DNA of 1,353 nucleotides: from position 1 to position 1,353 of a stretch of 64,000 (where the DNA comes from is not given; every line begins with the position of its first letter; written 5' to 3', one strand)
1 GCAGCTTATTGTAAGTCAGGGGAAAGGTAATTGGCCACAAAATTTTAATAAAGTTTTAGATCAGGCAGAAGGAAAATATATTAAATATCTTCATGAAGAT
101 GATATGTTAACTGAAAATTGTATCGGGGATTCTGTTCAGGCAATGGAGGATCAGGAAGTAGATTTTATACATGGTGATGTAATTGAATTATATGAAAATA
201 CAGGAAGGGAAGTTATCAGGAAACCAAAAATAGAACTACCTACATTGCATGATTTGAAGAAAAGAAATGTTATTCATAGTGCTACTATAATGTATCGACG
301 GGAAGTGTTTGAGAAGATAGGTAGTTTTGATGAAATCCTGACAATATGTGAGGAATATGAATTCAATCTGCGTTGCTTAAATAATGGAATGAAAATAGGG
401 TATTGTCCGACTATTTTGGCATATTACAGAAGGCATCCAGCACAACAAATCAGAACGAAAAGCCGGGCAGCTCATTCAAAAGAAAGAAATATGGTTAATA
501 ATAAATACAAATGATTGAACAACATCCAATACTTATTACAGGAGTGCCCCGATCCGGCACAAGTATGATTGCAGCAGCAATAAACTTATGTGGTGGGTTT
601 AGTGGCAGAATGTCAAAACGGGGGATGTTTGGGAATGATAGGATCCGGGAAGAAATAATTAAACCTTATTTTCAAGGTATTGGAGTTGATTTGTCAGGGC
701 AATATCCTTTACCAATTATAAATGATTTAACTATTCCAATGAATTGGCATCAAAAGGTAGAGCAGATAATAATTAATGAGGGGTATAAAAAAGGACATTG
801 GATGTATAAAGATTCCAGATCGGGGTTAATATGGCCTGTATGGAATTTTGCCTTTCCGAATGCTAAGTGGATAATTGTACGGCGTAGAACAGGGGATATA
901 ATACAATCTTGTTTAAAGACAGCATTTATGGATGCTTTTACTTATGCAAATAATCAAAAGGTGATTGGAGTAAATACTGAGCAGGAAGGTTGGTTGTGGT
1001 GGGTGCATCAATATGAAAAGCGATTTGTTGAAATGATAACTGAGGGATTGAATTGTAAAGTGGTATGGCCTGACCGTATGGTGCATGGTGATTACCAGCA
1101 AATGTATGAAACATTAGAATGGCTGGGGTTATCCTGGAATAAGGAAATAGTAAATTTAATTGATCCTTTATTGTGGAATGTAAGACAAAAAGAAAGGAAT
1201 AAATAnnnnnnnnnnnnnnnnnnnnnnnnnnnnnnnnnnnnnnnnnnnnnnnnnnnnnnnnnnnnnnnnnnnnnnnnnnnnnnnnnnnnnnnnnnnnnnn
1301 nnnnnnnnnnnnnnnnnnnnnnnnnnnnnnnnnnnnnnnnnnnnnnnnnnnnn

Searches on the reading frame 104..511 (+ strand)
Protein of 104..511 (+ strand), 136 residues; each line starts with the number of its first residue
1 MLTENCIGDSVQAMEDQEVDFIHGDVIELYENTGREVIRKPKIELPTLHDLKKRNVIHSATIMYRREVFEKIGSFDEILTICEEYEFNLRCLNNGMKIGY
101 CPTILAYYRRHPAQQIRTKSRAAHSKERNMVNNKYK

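Call 63: search_protein_families(library=pfam, proteins=[window:104-511:+], max_evalue=0.001)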
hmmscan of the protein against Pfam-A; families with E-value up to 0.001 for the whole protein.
window:104-511:+ (136 aa): 1 family
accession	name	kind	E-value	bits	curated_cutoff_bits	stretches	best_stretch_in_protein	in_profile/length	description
PF13632.12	Glyco_trans_2_3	-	1.6e-05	25.3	27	1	2-111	11-125/198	Glycosyl transferase family group 2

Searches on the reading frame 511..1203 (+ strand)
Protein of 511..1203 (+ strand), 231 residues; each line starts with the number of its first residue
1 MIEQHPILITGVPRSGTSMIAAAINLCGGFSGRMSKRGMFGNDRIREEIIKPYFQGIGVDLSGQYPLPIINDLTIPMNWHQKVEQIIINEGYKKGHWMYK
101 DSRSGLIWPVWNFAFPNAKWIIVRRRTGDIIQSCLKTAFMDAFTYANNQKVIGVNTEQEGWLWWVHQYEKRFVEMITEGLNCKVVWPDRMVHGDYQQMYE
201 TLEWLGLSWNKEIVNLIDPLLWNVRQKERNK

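Call 63: search_protein_families(library=pfam, proteins=[window:511-1203:+], max_evalue=0.001)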
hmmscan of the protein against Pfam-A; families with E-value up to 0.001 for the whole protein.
window:511-1203:+ (231 aa): 1 family
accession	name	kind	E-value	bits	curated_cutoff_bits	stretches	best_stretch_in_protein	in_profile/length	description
PF13469.12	Sulfotransfer_3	-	1.6e-06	29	27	0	114-200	121-205/216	Sulfotransferase family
